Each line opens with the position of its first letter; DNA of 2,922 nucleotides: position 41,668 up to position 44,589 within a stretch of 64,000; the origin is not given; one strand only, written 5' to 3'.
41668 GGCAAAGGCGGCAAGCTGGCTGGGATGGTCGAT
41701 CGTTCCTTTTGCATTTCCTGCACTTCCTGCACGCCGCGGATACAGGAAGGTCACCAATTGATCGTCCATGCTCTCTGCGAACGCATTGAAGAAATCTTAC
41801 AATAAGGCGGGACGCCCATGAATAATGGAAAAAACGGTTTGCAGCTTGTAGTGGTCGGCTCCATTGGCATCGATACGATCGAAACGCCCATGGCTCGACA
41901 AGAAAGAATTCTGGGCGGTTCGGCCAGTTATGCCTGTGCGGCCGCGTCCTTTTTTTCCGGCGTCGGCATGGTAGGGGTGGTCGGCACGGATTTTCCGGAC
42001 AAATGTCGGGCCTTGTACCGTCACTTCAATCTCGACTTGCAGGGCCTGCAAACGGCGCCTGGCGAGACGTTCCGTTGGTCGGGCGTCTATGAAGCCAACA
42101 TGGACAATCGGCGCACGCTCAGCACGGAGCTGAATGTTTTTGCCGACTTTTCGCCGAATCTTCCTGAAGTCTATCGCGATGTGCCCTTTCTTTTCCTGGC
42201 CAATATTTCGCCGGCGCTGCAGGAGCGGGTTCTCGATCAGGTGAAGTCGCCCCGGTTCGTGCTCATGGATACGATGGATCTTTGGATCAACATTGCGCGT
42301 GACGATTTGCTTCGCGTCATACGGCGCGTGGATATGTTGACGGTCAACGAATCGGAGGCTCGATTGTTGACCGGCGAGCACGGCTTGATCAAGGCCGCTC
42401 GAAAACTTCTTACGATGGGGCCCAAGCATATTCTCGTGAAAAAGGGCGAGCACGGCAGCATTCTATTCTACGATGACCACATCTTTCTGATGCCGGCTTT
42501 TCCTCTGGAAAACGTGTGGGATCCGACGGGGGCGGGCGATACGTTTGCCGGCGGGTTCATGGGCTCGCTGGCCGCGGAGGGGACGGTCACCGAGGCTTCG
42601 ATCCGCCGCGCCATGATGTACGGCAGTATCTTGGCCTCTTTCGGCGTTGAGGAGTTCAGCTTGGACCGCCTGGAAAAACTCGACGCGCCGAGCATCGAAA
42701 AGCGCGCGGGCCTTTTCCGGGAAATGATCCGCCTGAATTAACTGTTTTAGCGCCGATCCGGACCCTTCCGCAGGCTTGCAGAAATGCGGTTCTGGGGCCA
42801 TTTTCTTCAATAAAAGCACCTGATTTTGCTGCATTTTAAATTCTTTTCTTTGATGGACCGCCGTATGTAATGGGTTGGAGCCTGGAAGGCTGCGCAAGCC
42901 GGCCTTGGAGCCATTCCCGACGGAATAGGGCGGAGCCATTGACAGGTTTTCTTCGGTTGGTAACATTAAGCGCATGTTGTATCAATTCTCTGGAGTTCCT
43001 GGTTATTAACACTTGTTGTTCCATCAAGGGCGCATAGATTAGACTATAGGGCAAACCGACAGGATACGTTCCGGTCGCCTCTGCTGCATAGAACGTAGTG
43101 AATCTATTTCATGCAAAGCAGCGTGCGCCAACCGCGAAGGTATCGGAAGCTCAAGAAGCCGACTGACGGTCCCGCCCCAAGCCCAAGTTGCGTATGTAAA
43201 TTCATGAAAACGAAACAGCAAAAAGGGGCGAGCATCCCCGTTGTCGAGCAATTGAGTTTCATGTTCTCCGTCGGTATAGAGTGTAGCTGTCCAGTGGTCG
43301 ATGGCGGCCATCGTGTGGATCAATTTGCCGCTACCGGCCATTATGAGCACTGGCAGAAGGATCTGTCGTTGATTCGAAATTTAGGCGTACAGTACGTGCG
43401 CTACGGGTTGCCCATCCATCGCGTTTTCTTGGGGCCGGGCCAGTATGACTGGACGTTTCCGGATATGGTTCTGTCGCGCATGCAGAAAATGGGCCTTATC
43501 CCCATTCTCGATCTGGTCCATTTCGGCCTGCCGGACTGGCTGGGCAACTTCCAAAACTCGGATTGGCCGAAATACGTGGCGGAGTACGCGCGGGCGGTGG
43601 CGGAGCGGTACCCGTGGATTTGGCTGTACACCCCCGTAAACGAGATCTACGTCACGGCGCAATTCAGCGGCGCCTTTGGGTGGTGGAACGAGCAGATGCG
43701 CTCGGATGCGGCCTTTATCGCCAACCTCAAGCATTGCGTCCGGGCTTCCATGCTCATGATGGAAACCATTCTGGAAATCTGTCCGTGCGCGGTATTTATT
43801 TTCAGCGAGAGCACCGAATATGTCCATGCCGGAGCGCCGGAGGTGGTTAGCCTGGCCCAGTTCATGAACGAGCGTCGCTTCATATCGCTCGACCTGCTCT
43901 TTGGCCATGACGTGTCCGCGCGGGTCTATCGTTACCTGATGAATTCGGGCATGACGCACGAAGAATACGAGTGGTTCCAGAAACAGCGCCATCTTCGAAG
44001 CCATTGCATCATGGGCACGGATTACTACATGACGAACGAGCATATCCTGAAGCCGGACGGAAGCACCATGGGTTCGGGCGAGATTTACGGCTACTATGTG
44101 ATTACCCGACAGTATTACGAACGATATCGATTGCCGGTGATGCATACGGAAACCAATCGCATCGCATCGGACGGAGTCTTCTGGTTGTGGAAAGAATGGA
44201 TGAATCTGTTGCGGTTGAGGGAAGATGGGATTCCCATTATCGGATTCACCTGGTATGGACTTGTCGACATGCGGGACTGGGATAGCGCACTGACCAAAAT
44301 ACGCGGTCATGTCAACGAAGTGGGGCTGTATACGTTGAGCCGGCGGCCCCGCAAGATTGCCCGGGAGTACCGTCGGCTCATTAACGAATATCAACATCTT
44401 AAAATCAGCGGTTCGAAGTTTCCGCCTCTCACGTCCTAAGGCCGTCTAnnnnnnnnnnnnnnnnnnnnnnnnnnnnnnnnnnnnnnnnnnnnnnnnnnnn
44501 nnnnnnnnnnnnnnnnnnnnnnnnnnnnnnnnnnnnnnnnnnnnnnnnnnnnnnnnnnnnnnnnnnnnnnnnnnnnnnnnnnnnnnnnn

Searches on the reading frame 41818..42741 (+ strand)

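Call 96: search_protein_families(library=pfam, proteins=[window:41818-42741:+], max_evalue=0.000001)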
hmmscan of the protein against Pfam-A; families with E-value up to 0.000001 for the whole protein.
window:41818-42741:+ (307 aa): 1 family
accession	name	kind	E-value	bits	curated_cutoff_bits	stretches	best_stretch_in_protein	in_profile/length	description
PF00294.29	PfkB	-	2e-30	106.6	25.8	1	10-272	4-289/302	pfkB family carbohydrate kinase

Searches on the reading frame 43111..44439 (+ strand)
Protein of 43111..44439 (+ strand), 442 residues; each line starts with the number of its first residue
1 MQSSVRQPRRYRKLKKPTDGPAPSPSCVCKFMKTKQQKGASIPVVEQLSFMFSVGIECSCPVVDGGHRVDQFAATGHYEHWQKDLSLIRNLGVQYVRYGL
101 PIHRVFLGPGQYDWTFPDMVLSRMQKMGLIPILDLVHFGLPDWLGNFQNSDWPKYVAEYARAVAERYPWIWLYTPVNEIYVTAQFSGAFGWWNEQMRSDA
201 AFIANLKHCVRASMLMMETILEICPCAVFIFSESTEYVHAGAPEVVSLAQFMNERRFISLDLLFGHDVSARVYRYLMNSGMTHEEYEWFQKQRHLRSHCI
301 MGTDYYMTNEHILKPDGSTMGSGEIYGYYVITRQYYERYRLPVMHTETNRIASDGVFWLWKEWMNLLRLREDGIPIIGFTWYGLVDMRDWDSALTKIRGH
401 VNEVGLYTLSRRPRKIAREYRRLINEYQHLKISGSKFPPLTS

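Call 96: search_protein_families(library=pfam, proteins=[window:43111-44439:+], max_evalue=0.000001)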
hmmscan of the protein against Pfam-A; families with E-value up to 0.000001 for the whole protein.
window:43111-44439:+ (442 aa): 1 family
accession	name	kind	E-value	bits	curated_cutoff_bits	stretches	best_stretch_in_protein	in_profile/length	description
PF00232.24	Glyco_hydro_1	-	5.1e-11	42.1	22.6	1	74-226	53-213/453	Glycosyl hydrolase family 1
